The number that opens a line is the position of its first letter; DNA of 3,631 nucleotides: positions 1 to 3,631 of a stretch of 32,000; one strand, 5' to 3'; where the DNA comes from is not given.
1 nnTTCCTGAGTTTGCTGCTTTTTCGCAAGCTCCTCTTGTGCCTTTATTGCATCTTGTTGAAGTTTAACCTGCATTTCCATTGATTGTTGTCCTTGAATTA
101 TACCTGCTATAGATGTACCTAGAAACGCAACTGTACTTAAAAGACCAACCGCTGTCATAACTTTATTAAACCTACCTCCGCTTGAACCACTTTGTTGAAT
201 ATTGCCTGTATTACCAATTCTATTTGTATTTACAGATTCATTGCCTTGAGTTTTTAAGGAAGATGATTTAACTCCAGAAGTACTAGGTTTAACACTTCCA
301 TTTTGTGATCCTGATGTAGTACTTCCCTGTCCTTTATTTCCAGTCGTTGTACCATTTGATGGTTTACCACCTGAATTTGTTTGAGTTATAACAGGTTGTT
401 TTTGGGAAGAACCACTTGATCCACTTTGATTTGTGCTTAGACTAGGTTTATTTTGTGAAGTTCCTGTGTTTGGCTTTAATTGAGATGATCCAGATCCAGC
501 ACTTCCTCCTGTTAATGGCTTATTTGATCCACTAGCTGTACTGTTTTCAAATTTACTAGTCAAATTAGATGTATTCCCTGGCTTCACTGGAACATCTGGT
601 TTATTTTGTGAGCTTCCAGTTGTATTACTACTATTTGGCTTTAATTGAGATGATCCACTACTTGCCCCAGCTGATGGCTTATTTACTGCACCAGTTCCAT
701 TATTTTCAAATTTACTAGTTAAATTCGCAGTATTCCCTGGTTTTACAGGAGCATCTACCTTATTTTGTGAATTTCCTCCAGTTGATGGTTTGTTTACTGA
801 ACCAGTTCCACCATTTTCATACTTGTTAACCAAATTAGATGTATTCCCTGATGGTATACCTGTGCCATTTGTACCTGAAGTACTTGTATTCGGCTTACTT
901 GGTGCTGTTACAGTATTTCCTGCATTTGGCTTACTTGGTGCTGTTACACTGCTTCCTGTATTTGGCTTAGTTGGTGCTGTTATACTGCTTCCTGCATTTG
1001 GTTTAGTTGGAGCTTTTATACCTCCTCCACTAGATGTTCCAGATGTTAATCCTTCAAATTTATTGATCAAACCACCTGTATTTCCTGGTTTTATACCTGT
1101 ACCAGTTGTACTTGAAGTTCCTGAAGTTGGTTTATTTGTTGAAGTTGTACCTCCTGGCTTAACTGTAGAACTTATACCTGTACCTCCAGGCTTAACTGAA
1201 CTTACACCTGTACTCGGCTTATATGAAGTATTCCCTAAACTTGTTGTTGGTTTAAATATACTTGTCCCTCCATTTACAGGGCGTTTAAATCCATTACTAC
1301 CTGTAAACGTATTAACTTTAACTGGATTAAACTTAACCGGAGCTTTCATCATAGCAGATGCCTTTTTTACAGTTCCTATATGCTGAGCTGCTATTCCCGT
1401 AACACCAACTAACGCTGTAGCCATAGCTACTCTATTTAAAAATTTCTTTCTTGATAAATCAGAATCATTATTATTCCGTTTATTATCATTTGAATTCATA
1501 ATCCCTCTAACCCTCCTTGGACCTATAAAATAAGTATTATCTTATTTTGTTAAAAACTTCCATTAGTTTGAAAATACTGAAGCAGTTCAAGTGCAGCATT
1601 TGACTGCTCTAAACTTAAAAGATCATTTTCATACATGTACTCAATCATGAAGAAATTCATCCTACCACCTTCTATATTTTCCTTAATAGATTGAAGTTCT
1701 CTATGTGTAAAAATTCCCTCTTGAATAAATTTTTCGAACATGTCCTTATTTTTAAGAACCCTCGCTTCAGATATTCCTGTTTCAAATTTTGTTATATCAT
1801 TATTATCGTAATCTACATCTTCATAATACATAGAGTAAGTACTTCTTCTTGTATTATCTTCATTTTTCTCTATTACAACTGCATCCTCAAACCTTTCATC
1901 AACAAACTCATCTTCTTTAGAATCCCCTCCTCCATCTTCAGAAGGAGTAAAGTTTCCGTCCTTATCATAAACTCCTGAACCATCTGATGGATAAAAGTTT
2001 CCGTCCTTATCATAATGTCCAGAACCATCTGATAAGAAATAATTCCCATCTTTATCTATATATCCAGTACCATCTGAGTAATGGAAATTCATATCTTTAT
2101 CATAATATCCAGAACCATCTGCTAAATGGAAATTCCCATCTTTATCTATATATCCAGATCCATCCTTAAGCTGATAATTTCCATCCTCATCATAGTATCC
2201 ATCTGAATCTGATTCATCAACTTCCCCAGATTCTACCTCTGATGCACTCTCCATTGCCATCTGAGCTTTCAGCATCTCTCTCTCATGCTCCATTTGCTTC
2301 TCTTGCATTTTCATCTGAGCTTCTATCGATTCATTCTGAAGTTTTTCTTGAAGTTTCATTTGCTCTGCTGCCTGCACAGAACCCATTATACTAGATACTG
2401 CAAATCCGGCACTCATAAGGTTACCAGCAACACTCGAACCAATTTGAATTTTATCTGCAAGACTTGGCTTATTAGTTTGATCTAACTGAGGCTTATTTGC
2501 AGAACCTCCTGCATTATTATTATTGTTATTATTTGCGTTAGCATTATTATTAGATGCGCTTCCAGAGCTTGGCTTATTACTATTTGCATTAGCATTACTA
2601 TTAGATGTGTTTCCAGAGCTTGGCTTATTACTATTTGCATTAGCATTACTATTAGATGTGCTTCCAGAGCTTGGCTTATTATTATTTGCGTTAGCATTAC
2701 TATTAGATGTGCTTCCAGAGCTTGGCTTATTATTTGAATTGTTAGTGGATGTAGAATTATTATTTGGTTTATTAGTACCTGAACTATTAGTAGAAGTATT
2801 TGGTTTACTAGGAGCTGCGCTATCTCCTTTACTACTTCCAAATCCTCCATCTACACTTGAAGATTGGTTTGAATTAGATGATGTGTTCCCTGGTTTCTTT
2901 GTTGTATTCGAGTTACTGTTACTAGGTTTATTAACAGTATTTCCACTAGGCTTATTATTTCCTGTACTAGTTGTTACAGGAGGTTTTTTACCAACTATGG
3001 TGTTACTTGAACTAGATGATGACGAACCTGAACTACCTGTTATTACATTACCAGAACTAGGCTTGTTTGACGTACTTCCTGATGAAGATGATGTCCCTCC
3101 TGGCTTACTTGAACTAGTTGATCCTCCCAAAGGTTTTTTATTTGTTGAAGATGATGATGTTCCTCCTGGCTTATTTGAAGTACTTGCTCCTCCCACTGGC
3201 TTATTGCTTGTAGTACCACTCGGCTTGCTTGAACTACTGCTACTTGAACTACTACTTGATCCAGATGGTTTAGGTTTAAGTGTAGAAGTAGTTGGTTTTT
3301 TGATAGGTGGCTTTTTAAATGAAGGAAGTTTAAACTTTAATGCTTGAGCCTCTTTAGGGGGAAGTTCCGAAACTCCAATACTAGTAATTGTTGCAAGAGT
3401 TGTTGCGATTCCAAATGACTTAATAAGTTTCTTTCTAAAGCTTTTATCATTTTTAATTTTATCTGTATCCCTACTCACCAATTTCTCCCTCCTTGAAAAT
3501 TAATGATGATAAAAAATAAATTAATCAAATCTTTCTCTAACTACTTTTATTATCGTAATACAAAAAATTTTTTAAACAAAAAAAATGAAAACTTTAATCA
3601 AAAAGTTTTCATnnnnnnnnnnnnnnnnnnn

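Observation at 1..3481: Tandem pair of paralogous mucin-like bitopic proteins with no family I can name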

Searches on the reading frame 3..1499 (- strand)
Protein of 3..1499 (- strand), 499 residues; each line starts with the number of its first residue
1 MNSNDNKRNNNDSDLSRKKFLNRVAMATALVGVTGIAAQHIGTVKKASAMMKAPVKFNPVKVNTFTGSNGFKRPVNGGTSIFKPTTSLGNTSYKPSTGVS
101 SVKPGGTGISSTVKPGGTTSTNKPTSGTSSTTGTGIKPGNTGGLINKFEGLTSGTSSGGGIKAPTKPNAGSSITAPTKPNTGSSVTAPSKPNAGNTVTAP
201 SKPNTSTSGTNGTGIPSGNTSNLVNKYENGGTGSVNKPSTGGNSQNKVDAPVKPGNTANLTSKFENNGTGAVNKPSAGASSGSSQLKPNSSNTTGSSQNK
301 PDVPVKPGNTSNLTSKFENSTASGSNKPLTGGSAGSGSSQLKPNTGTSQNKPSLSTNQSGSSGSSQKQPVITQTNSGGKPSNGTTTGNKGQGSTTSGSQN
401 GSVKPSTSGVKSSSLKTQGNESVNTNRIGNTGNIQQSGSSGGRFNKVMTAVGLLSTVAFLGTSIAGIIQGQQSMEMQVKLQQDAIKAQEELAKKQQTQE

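Call 9: search_protein_families(library=pfam, proteins=[window:3-1499:-], max_evalue=0.1)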
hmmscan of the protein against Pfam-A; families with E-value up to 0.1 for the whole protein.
window:3-1499:- (499 aa): 0 families

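Call 10: search_protein_families(library=ncbifam, proteins=[window:3-1499:-], max_evalue=0.1)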
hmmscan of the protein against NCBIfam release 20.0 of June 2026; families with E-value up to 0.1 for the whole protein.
window:3-1499:- (499 aa): 0 families

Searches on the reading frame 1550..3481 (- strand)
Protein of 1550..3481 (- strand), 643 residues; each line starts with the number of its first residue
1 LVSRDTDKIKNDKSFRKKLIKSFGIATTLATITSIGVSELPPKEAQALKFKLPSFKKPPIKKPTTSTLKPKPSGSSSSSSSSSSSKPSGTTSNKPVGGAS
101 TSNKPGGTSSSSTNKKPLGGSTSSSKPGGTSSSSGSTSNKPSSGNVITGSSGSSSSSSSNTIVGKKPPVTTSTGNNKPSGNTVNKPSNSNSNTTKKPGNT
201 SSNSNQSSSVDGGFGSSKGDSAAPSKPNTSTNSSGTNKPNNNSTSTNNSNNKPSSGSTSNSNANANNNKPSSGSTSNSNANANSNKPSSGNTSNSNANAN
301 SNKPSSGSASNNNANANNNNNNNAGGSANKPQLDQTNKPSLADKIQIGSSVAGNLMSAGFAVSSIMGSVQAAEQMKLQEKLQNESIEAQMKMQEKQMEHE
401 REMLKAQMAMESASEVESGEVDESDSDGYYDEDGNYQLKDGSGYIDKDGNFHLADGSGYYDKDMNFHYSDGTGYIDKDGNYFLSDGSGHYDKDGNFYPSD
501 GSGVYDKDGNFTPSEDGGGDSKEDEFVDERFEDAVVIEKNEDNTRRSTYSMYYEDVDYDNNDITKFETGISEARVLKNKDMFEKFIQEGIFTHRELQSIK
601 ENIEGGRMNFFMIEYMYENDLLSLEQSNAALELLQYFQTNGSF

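Call 9: search_protein_families(library=pfam, proteins=[window:1550-3481:-], max_evalue=0.1)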
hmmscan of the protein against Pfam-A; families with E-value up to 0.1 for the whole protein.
window:1550-3481:- (643 aa): 0 families

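Call 10: search_protein_families(library=ncbifam, proteins=[window:1550-3481:-], max_evalue=0.1)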
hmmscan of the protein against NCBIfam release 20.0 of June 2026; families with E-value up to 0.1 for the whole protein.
window:1550-3481:- (643 aa): 0 families

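Call 12: find_encoding_contigs(protein=window:1550-3481:-, flank=10000, max_places=6)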
Protein window:1550-3481:- (643 aa): no gene with exactly this product is on record in the collection.

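Call 13: find_encoding_contigs(protein=window:1553-3478:-, flank=10000, max_places=6)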
Protein seq(642 aa) (642 aa): no gene with exactly this product is on record in the collection.
